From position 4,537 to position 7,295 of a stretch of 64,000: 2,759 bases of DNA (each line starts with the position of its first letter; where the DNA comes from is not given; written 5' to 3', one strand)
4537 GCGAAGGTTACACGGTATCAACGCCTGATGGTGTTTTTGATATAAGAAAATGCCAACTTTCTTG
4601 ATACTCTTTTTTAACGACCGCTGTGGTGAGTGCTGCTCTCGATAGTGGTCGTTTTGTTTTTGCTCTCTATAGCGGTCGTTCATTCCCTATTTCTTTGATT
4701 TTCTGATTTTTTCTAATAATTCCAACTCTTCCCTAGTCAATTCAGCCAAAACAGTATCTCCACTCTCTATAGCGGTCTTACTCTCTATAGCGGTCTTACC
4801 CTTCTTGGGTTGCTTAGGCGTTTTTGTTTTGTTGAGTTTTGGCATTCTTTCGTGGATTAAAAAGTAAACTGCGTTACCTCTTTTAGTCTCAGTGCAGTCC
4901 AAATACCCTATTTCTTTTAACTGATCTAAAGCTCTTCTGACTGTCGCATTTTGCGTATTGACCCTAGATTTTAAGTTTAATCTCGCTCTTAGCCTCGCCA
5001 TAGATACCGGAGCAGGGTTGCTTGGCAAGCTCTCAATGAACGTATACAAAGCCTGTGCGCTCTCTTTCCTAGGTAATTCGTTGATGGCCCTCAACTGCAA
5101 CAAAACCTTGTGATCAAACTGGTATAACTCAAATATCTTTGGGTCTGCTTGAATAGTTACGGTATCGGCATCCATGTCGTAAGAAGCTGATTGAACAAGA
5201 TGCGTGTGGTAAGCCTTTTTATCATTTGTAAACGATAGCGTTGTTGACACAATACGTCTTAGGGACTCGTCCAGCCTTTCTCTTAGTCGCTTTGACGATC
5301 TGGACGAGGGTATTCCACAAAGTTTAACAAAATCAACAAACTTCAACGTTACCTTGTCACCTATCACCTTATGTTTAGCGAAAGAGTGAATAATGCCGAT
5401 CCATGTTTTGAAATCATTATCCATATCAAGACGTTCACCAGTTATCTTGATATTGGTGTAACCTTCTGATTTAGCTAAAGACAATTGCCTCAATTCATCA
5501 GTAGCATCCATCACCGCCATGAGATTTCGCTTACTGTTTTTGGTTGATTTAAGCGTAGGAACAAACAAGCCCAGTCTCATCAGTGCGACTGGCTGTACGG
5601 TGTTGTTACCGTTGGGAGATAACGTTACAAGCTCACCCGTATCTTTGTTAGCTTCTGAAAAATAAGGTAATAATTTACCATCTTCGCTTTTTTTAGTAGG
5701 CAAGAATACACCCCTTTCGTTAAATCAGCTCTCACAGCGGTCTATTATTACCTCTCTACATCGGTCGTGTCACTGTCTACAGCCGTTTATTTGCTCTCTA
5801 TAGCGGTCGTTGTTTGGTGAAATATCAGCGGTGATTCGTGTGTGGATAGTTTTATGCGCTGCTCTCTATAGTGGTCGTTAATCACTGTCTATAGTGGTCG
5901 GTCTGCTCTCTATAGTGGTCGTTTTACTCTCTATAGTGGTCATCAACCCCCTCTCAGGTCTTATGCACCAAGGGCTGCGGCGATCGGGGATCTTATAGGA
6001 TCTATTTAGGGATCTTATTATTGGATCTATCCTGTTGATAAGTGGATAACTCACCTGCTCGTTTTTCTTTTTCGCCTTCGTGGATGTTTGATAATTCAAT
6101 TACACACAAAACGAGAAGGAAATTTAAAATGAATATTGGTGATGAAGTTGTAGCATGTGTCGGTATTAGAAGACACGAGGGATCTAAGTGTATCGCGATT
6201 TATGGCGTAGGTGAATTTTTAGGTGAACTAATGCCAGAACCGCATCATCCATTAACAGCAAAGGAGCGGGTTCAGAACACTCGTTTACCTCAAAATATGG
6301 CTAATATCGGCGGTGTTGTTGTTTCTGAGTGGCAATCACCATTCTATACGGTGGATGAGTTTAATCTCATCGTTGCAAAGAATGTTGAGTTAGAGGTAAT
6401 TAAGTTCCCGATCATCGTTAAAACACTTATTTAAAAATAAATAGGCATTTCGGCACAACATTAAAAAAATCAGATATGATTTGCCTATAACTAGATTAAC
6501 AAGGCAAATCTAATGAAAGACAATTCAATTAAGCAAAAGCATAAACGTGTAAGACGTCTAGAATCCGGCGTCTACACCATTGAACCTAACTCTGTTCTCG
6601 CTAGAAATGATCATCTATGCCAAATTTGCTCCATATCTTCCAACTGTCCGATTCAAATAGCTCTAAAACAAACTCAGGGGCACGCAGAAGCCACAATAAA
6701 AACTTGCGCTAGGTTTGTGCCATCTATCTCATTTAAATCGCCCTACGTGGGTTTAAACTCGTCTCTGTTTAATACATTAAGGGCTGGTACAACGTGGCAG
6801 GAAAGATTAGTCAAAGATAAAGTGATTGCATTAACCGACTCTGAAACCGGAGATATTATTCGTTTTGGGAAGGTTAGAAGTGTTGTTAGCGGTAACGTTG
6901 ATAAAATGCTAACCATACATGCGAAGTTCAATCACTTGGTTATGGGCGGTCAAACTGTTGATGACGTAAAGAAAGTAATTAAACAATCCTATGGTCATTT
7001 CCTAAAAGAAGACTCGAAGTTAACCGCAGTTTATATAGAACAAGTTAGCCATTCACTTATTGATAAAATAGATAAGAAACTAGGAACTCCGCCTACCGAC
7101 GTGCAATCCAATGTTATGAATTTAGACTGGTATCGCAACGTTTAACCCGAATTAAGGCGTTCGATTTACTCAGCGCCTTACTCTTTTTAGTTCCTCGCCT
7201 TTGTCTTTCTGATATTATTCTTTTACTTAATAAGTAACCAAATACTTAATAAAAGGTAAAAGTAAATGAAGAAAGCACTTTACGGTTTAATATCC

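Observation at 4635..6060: P1-type plasmid replicon in a tailed-phage genome: iterons, repA, iterons, plus 5 GATC sites and DnaA boxes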

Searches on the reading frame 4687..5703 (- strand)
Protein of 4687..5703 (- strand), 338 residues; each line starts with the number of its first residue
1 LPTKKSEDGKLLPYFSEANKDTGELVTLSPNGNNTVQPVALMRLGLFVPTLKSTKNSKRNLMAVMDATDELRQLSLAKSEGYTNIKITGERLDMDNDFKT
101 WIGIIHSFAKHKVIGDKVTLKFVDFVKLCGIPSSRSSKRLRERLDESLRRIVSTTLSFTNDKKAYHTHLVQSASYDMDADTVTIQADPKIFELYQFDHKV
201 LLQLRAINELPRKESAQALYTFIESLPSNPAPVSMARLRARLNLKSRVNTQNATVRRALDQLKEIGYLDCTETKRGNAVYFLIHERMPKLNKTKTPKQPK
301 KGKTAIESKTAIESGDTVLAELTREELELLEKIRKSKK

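Call 6: search_protein_families(library=pfam, proteins=[window:4687-5703:-], max_evalue=0.01)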
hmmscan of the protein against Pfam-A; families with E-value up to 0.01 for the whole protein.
window:4687-5703:- (338 aa): 1 family
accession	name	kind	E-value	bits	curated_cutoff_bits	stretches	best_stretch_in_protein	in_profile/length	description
PF01051.27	Rep3_N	-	2.8e-11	44.4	22.4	1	116-223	38-140/141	Initiator Replication protein, WH1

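Call 11: search_dna_similar(query=window:4687-5703:-, collection=phages, mode=protein, max_rows=40, rows=spread)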
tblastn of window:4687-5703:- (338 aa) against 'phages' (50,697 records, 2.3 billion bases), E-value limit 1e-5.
Records with a match: 35; places in all: 35; records where one place covers at least 80% of the query: 17.
Best place of each record, by identity: 60-80% 3; <60% 32.
By first word of the organism name: Escherichia 19; Klebsiella 6; Salmonella 5; Enterobacteria 3; Cronobacter 1; Punavirus 1.
By host as written in the record: Escherichia coli 9; - 7; Salmonella enterica subsp. enterica serovar Typhimurium strain LT2 2; Salmonella enterica subsp. enterica serovar Indiana J46 2; Escherichia sp. STEC O157 2; horse 1; Klebsiella pneumoniae strain 4011 1; Klebsiella pneumoniae strain 9362 1; and 10 more.
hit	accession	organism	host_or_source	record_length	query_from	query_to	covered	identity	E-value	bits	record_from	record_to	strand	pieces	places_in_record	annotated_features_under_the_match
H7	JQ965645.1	Salmonella phage SSU5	Salmonella enterica subsp. enterica ...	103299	6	286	83%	69.3%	1e-119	385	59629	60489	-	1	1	putative replication protein RepA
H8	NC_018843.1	Salmonella phage SSU5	Salmonella enterica subsp. enterica ...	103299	6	286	83%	69.3%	1e-119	385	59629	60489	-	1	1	replication helicase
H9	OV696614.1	Escherichia phage Cyrano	-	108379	6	286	83%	69.3%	1e-119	385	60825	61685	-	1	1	RepA Replication initiation protein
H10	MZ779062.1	Klebsiella phage pJN2-26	horse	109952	1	286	85%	54.9%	3e-90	300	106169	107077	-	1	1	RepB family DNA replication protein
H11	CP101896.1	Klebsiella phage GArcari-2022b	Klebsiella pneumoniae strain 4011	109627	4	286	84%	54.8%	4e-90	300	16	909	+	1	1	record has no annotation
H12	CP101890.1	Klebsiella phage GArcari-2022a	Klebsiella pneumoniae strain 9362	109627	4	286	84%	54.8%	4e-90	300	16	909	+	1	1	record has no annotation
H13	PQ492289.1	Klebsiella phage vB_KpnS_p4727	Klebsiella pneumoniae 4727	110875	22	286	78%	57.4%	2e-89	298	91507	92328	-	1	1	record has no annotation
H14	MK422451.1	Klebsiella phage ST13-OXA48phi12.3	Klebsiella pneumoniae ST13-OXA48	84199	22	286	78%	57.4%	3e-89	297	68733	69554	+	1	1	RepB family protein replication initiation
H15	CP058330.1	Klebsiella phage vB_Kpn_1825-KPC53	Klebsiella pneumoniae subsp. pneumoniae ...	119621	22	286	78%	57.4%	3e-89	297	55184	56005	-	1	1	record has no annotation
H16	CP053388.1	Escherichia phage CMS-2020a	Escherichia coli strain SCU-107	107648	22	286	78%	57.4%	1e-88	295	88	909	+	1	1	record has no annotation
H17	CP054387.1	Escherichia phage CMS-2020a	Escherichia coli strain SCU-175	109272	22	286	78%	57.4%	1e-88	295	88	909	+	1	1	record has no annotation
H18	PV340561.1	Escherichia phage PhiR41_1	Escherichia coli str. K-12 substr. ...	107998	22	286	78%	57.4%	3e-88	295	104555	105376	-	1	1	DNA replication protein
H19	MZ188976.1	Cronobacter phage JK004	Cronobacter sakazakii ATCC 29544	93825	28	286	77%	50.4%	2e-73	252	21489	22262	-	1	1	hypothetical protein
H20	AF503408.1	Enterobacteria phage P7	-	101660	28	286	77%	48.9%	1e-73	253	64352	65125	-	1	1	repA: RepA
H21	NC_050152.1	Enterobacteria phage P7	-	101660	28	286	77%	48.9%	1e-73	253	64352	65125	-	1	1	repA: replication helicase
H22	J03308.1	Enterobacteria phage P7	-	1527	28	286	77%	48.9%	3e-78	252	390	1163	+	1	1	RepA protein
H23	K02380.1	Escherichia phage P1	Escherichia coli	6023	28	286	77%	48.9%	1e-73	252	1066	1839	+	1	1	repA: RepA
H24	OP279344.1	Escherichia phage P1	Escherichia coli strain MG1655 Z1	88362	28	286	77%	48.9%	1e-73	252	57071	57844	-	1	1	repA: RepA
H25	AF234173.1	Escherichia phage P1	-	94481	28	286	77%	48.9%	1e-73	252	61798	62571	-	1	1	100 pct identical (0 gaps) to region of repA and par genes of P1 ... | 99 pct identical (10 gaps) to fragment of P1 sequence deposited as ... | 99 pct identical (4 gaps) to repA region of P1 in P1 based vector ... | repA: RepA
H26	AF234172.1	Escherichia phage P1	-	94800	28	286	77%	48.9%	1e-73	252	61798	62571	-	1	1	100 pct identical (0 gaps) to region of repA and par genes of P1 ... | 99 pct identical (10 gaps) to fragment of P1 sequence deposited as ... | 99 pct identical (4 gaps) to repA region of P1 in P1 based vector ... | repA: RepA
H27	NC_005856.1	Escherichia phage P1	Escherichia coli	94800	28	286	77%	48.9%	1e-73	252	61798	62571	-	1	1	100 pct identical (0 gaps) to region of repA and par genes of P1 ... | 99 pct identical (10 gaps) to fragment of P1 sequence deposited as ... | 99 pct identical (4 gaps) to repA region of P1 in P1 based vector ... | repA: replication helicase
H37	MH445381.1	Escherichia phage P1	Escherichia coli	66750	7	286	83%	42.8%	2e-58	208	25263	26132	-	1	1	RepFIB replication protein A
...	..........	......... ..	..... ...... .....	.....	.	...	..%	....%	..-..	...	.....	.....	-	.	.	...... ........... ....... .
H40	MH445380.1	Escherichia phage P1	Escherichia coli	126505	7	286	83%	42.8%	2e-58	208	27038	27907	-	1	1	RepFIB replication protein A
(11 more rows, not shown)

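Call 12: search_solved_structures(query=window:4687-5703:-, max_evalue=1, show_alignments=2)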
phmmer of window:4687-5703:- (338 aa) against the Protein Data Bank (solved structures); distinct sequences matched with E-value up to 1: 0.

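Call 13: search_protein_families(library=ncbifam, proteins=[window:4687-5703:-], max_evalue=1)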
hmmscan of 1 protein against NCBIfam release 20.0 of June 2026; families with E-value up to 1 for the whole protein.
window:4687-5703:- (338 aa): 2 families
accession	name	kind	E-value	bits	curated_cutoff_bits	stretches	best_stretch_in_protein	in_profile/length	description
NF052282.1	PLP_TF_PdxR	equivalog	0.02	13.9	320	1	238-306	25-93/448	MocR-like pyridoxine biosynthesis transcription factor PdxR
NF045560.1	aroma_sacti_dom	domain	0.034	14.4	30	1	317-335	22-40/52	aroma-sacti cluster domain-containing protein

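Call 16: get_annotated_region(hit=H27, flank=2500)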
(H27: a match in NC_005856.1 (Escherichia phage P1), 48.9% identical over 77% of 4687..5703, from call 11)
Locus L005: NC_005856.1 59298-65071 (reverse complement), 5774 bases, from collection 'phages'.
description: Enterobacteria phage P1, complete genome.
organism: Escherichia phage P1 (NCBI taxid 2886926)
taxonomy: Viruses; Duplodnaviria; Heunggongvirae; Uroviricota; Caudoviricetes; Punavirus; Punavirus P1
host: Escherichia coli; source: -; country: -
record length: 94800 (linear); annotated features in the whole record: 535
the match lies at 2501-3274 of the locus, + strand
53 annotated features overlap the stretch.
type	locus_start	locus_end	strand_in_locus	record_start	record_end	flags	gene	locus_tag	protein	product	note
CDS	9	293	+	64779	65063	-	upfC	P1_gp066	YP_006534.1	PAAR motif of membran proteins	unknown protein function; region of aa 10-93 31 pct identical to region of aa 10-96 of phage T4 product of ORF5.4 ...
CDS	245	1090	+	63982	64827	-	upfB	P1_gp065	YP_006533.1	UpfB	unknown protein function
regulatory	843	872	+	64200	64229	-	-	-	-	promoter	predicted sigma 70 promoter P2ppfA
regulatory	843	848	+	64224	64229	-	-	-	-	minus_35_signal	P2ppfA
regulatory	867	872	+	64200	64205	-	-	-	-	minus_10_signal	P2ppfA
misc_feature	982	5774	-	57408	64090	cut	-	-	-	-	100 pct identical (0 gaps) to region of repA and par genes of P1 contained in P1 based cloning vector pPAC4 [GenBank ...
misc_feature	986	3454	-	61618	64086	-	-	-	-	-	99 pct identical (4 gaps) to repA region of P1 in P1 based vector pYLTAC7 [GenBank Accession Number AB020028] at nt ...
regulatory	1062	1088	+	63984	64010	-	-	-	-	promoter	predicted sigma 70 promoter P1ppfA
regulatory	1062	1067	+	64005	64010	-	-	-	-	minus_35_signal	P1ppfA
regulatory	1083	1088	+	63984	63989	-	-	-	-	minus_10_signal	P1ppfA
CDS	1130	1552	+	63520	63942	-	ppfA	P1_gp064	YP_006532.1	PpfA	possible periplasmic function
CDS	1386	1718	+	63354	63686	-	mlp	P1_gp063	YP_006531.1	Rz-like spanin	membrane lipoprotein precursor, by homology; possibly involved in regulation of lysis (by homology); region of aa 24-90 ...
misc_feature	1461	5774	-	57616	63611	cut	-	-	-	-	99 pct identical (10 gaps) to fragment of P1 sequence deposited as locus PP1REP in GenBank Accession Number K02380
CDS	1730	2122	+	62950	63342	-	upfA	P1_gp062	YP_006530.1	UpfA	unknown protein function; 46 pct identical to Xenorhabdus nematophila putative prophage protein (CAB58447; 129 aa); 32 ...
misc_feature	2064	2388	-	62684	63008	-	-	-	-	-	100 pct identical (0 gaps) to locus PP1REPOR in GenBank Accession Number M37080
misc_feature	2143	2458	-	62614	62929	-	-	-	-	-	100 pct identical (0 gaps) to fragment of P1 sequence deposited as locus PP1PAR1 in GenBank Accession Number M36424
CDS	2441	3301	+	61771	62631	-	repA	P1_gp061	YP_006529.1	replication helicase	product acts to initiate replication from oriR, to repress its own synthesis(via interaction with incA) and to pair ...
misc_feature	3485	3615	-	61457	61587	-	-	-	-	-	97 pct identical (0 gaps) to fragment of P1 origin containing vector pSport2 at nt 3629..3659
misc_feature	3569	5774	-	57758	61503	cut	-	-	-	-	99 pct identical (4 gaps) to par region of P1 in P1 based vector pYLTAC7 [GenBank Accession Number AB020028] at nt ...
misc_feature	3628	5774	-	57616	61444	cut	-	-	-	-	99 pct identical (4 gaps) to fragment of P1 sequence deposited as locus ECP1PARA in GenBank Accession Number X02954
CDS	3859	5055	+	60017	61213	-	parA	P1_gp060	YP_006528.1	ParA-like partition protein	encodes ParA/SopA family protein involved in active partitioning of P1 plasmid prophage at cell division; weak ATPase, ...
CDS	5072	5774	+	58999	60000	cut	parB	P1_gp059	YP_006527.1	ParB-like partition protein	encodes ParB/SopB family protein involved in active partitioning of P1 plasmid prophage at cell division; product binds ...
misc_feature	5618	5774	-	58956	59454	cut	-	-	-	-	100 pct identical (0 gaps) to fragment of P1 sequence deposited as locus PP1PARB in GenBank Accession Number L01408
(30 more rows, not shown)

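Call 17: get_annotated_region(hit=H7, flank=2500)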
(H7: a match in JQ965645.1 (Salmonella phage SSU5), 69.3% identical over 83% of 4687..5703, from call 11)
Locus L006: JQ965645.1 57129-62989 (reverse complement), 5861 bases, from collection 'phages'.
description: Salmonella phage SSU5, complete genome.
organism: Salmonella phage SSU5 (NCBI taxid 1177632)
taxonomy: Viruses; Duplodnaviria; Heunggongvirae; Uroviricota; Caudoviricetes
host: Salmonella enterica subsp. enterica serovar Typhimurium strain LT2; source: -; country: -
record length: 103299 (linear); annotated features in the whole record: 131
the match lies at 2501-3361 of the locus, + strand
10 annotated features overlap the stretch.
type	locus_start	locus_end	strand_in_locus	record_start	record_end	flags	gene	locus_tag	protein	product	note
CDS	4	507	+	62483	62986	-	-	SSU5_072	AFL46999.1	hypothetical protein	-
CDS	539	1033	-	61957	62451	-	-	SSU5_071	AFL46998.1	putative GNAT family acetyltransferase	-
CDS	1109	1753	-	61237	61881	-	-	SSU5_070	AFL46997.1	hypothetical protein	-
CDS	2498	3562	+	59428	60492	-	-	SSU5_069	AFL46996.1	putative replication protein RepA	-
CDS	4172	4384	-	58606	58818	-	-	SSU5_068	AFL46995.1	putative Cre-associated protein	-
CDS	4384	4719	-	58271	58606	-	-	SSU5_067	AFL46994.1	hypothetical protein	-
CDS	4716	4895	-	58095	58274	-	-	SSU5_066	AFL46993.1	hypothetical protein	-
CDS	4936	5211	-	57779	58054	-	-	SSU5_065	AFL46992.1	hypothetical protein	-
CDS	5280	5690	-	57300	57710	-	-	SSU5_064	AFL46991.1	hypothetical protein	-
CDS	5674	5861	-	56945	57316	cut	-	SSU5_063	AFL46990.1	putative NinX-like protein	-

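Call 18: get_annotated_region(hit=H10, flank=2500)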
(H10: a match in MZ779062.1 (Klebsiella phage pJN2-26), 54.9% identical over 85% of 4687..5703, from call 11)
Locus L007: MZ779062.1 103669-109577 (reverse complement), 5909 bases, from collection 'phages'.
description: Klebsiella phage pJN2-26, complete genome.
organism: Klebsiella phage pJN2-26 (NCBI taxid 2873443)
taxonomy: Viruses; Duplodnaviria; Heunggongvirae; Uroviricota; Caudoviricetes
host: horse; source: horse tracheal aspirate; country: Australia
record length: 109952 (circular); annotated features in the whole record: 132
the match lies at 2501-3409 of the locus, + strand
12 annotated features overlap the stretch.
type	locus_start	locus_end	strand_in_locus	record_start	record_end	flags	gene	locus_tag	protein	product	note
CDS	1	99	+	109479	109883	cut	-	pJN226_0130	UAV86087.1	hypothetical protein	-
CDS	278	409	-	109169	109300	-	-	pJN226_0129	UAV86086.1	hypothetical protein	-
CDS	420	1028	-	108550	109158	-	-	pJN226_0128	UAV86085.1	hypothetical protein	-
CDS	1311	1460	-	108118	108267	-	-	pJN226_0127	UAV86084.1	hypothetical protein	-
CDS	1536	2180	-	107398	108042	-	-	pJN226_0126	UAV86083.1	hypothetical protein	-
misc_feature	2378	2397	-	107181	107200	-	-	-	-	-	phage attachment site; label: attR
CDS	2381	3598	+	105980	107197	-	-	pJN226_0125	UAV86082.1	RepB family DNA replication protein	-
misc_feature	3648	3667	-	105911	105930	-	-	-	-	-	phage attachment site; label: attL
CDS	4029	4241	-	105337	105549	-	-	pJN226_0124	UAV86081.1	putative Cre-associated protein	-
CDS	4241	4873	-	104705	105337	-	-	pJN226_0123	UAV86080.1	hypothetical protein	-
CDS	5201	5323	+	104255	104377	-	-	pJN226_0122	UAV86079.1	hypothetical protein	-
CDS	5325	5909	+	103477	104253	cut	-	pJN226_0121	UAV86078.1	hypothetical protein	-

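Call 27: search_protein_families(library=phrogs, proteins=[window:4687-5703:-], max_evalue=0.001)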
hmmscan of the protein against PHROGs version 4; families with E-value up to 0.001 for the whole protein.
window:4687-5703:- (338 aa): 2 families
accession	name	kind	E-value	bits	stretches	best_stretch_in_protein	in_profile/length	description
phrog_775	-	DNA, RNA and nucleotide metabolism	5.3e-135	450.3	1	15-293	11-292/294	replication helicase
phrog_7498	-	DNA, RNA and nucleotide metabolism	0.00068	19.9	0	240-313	58-130/296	DnaD-like helicase loader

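Call 49: search_solved_structures(query=A2, max_evalue=10, show_alignments=2)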
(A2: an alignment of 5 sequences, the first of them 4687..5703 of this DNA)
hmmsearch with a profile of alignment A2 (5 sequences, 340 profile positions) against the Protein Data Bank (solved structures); distinct sequences matched with E-value up to 10: 1.
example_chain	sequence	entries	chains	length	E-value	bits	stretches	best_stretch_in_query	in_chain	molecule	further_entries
4r9o_A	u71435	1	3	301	2.5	10.4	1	210-260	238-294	Putative aldo/keto reductase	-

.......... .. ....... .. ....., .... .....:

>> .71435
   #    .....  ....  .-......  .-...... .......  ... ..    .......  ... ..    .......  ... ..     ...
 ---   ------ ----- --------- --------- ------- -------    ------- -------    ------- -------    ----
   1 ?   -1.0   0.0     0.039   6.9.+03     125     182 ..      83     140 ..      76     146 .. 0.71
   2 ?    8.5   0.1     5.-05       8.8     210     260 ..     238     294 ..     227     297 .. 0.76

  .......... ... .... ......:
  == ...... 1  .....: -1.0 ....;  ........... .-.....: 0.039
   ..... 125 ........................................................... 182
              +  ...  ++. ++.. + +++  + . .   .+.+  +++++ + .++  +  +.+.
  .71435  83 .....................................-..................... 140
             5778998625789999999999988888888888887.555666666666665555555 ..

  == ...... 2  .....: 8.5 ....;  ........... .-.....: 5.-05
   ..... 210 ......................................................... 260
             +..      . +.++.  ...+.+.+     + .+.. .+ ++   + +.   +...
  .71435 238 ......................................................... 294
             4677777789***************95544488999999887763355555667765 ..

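Call 57: predict_structure(protein=window:4687-5703:-)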
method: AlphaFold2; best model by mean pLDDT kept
length: 338 residues; sequences in the alignment: 1
mean_pLDDT: 44.5   pTM: 0.36
mean pLDDT of the five models: 44.5, 41.0, 39.7, 37.6, 36.2
residues with pLDDT >= 90: 0; 70-90: 13; 50-70: 111; < 50: 214
segments of 3 or more residues with pLDDT < 50: 1-115, 153-169, 229-248, 265-322
pLDDT, mean of each block of 10 residues (from residue 1): 41 41 38 34 27 33 33 29 25 39 44 53 63 56 60 42 39 76 64 53 54 59 57 36 43 55 48 38 30 33 31 32 54 57
secondary structure, 60 per line:
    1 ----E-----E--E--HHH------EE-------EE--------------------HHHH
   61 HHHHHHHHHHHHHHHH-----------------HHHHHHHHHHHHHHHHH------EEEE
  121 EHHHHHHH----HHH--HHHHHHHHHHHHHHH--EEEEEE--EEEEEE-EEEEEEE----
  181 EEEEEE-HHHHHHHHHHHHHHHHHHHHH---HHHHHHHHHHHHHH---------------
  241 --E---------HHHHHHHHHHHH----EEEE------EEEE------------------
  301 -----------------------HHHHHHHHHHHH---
elements in order: H57-76 H94-110 E117-121 H122-128 H138-152 E155-160 E163-168 E170-176 E181-186 H188-208 H212-225 H253-264 E269-272 E279-282 H324-335

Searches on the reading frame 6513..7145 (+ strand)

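Call 6: search_protein_families(library=pfam, proteins=[window:6513-7145:+], max_evalue=0.01)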
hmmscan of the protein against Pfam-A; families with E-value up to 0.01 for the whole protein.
window:6513-7145:+ (210 aa): 1 family
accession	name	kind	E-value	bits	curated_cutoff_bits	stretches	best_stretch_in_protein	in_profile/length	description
PF20241.3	DUF6598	-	0.0056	16.9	27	1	10-150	84-214/240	Domain of unknown function (DUF6598)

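Call 27: search_protein_families(library=phrogs, proteins=[window:6513-7145:+], max_evalue=0.001)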
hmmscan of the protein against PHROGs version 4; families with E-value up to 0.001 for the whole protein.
window:6513-7145:+ (210 aa): 3 families
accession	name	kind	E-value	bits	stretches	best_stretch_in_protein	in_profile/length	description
phrog_2105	-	unknown function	6.6e-59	199.9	1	8-180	4-177/214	-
phrog_3705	-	unknown function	2.1e-11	45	1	72-177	7-117/119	-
phrog_14346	-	unknown function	2.2e-10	41.8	1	144-179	1-36/74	-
